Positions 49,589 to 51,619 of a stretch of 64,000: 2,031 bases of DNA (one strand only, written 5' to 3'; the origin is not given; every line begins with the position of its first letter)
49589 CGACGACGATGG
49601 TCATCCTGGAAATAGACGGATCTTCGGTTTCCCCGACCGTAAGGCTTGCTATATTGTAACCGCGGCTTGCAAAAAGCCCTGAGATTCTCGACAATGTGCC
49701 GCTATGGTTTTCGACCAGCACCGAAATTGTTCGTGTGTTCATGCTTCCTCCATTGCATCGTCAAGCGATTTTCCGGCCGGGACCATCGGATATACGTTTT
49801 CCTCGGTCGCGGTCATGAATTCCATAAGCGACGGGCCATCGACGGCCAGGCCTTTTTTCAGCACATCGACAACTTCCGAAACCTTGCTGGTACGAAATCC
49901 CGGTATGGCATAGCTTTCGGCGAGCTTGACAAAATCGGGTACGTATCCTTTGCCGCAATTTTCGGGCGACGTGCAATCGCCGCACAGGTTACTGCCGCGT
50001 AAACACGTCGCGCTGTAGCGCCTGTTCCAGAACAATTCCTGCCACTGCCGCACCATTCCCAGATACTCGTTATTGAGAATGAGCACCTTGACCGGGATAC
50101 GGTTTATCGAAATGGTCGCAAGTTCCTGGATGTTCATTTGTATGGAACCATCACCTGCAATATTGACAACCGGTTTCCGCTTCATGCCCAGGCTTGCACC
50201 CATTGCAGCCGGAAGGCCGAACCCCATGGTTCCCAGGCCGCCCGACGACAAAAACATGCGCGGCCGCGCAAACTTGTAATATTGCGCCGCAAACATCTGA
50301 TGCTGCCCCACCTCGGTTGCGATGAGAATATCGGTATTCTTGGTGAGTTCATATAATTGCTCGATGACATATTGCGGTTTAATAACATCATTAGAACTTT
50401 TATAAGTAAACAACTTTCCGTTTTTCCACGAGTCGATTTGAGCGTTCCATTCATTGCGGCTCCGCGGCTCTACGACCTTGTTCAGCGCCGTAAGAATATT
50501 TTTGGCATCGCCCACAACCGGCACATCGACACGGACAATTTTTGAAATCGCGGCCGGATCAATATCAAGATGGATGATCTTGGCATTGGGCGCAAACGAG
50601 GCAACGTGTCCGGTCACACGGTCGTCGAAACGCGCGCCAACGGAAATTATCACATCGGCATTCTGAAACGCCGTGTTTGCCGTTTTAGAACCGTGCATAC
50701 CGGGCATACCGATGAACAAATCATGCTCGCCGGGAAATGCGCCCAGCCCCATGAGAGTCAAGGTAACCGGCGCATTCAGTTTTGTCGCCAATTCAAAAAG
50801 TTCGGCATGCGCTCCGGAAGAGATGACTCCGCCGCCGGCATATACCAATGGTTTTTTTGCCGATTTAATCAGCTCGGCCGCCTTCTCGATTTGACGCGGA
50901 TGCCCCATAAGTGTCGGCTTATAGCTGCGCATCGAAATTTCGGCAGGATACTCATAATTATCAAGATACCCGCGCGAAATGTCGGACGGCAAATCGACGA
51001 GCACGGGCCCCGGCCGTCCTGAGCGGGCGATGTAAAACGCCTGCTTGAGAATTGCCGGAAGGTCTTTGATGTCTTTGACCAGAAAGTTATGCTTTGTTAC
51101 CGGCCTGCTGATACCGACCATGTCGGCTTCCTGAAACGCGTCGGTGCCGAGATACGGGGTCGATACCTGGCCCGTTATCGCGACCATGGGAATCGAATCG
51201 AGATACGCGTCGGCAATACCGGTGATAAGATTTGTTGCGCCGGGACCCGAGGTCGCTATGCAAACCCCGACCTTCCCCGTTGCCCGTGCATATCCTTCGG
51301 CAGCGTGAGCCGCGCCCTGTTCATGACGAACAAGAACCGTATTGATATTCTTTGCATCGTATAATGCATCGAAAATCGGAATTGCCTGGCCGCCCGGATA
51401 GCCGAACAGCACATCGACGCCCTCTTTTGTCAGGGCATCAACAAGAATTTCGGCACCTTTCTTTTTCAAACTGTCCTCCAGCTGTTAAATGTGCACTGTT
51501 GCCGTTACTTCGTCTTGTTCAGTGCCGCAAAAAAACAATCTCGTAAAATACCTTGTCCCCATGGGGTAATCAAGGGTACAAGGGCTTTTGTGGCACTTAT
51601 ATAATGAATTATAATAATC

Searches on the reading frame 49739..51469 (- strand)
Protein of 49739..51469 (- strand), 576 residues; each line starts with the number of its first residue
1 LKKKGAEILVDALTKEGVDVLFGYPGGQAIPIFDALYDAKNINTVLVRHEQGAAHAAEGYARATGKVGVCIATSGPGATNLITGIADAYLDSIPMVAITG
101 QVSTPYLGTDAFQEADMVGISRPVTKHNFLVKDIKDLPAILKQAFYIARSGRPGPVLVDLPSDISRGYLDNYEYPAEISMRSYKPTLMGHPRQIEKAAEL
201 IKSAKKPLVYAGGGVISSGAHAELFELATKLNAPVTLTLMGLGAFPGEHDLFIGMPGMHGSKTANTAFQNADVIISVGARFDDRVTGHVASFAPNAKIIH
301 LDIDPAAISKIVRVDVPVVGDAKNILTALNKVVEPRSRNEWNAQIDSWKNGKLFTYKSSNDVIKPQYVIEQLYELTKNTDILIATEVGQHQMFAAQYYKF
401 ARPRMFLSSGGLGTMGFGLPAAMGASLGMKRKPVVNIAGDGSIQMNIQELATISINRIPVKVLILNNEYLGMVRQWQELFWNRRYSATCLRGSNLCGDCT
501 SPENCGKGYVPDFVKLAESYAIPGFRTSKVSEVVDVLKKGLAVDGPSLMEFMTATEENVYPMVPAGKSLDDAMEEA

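Call 6: search_protein_families(library=ncbifam, proteins=[window:49739-51469:-], max_evalue=1e-10)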
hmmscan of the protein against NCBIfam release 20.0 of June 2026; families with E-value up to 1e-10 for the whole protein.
window:49739-51469:- (576 aa): 51 families (the best 25 are shown)
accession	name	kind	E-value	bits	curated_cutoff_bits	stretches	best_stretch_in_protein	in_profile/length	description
NF004710.0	PRK06048.1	equivalog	5.2e-252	837.3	976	1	2-574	7-558/561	acetolactate synthase large subunit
TIGR00118.1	acolac_lg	equivalog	5.7e-242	804.1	538.35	1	4-574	2-555/557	biosynthetic-type acetolactate synthase large subunit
NF005860.0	PRK07789.1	equivalog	4.1e-221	735.5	881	1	4-573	35-598/615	acetolactate synthase large subunit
NF006319.0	PRK08527.1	equivalog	5.7e-216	718.3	905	1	2-573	3-558/565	acetolactate synthase large subunit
NF004919.0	PRK06276.1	equivalog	1.9e-213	710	866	1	4-575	2-559/582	acetolactate synthase large subunit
NF006581.0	PRK09107.1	equivalog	1.1e-212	707.5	974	1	3-571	11-571/595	acetolactate synthase 3 large subunit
NF005058.0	PRK06466.1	equivalog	1.3e-212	707.3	951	1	4-571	5-565/574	acetolactate synthase 3 large subunit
NF005824.0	PRK07710.1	equivalog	3.2e-209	696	976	1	3-571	17-566/573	acetolactate synthase large subunit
NF005409.0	PRK06965.1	equivalog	6.5e-209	695.2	1035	1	3-571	21-579/587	acetolactate synthase 3 catalytic subunit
NF005651.0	PRK07418.1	subfamily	1.3e-208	694.1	942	1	2-569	18-575/617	acetolactate synthase large subunit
NF005228.0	PRK06725.1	equivalog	5.9e-207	688.4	991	1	4-571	17-563/571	acetolactate synthase large subunit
NF006524.0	PRK08978.1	equivalog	2.8e-204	679.4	738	1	4-575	2-546/548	acetolactate synthase 2 catalytic subunit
NF006525.0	PRK08979.1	equivalog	2e-198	660.4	1084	1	4-571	5-563/572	acetolactate synthase 3 large subunit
NF005364.0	PRK06882.1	equivalog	8.7e-194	645.1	1083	1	2-572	3-564/574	acetolactate synthase 3 large subunit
NF005936.0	PRK07979.1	equivalog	8.7e-192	638.4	1080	1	4-571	5-565/574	acetolactate synthase 3 large subunit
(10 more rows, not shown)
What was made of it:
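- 42659..51469 (-): The regulated operon: ilvB-ilvN-ilvC-leuA-leuB-cimA-ilvE. Seven co-directional genes separated by gaps of -4 to 71 nt. NCBIfam assignments (call 6).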

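Call 9: find_related_loci(query=window:49739-51469:-, collection=genome_contigs, flank=3000)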
Query window:49739-51469:- (576 aa) in genome_contigs; peptide patterns used: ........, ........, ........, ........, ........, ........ (x = any residue, [..] = any of these).
599 stretches matched a pattern (row limit reached: there are more); 573 encode a relative of the query (tblastn E <= 1e-3); the best 80 are kept; 80 distinct loci.
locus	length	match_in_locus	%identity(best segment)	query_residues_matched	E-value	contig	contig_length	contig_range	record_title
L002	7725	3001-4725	82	1-575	0e+0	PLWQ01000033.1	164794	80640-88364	MAG: Fibrobacteres bacterium isolate fen_1185 73.20120800_E1D.40_contig_610, whole genome shotgun sequence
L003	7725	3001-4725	81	1-575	0e+0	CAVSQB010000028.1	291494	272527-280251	MAG: uncultured Fibrobacterota bacterium isolate MFD03044.bin.1.58 genome assembly, contig: contig_32519, whole genome s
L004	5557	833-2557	80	1-575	0e+0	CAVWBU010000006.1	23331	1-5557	MAG: uncultured Fibrobacterota bacterium isolate MFD03726.bin.1.27 genome assembly, contig: contig_110749, whole genome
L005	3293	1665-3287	81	1-541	0e+0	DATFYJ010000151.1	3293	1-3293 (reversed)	MAG TPA_asm: Chitinivibrionales bacterium isolate SMAG_U9540 k141_232910, whole genome shotgun sequence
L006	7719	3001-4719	71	1-574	0e+0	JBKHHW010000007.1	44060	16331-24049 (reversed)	MAG: Chitinispirillaceae bacterium isolate D1M07_6 NODE_194_length_44060_cov_15.201932, whole genome shotgun sequence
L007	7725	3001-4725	70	1-576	0e+0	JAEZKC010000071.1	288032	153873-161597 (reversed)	MAG: Fibrobacteres bacterium isolate OH_CDB_25 k127_1990099, whole genome shotgun sequence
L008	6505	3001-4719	69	1-575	0e+0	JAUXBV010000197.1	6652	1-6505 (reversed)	MAG: Fibrobacterota bacterium isolate CSMAG_2808 CSMAG_2808_k117_1419738_length_6652_cov_8.0000, whole genome shotgun se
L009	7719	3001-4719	68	1-574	0e+0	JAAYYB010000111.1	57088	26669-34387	MAG: Fibrobacter sp. isolate AS06rmzACSIP_199 256097_AS06, whole genome shotgun sequence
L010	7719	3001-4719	67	1-574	0e+0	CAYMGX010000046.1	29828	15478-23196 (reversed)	MAG TPA_asm: uncultured Fibrobacter sp. isolate SRP294416_co1_262 genome assembly, contig: NODE_2716_length_29828_cov_12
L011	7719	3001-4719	67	1-574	0e+0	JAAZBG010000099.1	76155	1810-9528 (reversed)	MAG: Fibrobacter sp. isolate AS06rmzACSIP_529 292961_AS06, whole genome shotgun sequence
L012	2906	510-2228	68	1-574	0e+0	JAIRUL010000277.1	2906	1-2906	MAG: Chitinispirillales bacterium isolate Cyl330_bin21 k119_562774, whole genome shotgun sequence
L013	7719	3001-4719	68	1-574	0e+0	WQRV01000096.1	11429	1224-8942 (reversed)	MAG: Chitinispirillia bacterium isolate Co191P1bin56 JGI24694J35173_10003705, whole genome shotgun sequence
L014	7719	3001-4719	68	1-574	0e+0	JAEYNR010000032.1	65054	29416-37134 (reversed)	MAG: Fibrobacteres bacterium isolate OH_CBB_122 k127_1940650, whole genome shotgun sequence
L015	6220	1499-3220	69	1-574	0e+0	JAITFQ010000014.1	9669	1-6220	MAG: Chitinispirillales bacterium isolate Pal332_bin12 k119_904781, whole genome shotgun sequence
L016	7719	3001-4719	68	1-574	0e+0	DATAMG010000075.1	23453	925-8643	MAG TPA_asm: Chitinispirillaceae bacterium isolate SMAG_U6984 k141_129143, whole genome shotgun sequence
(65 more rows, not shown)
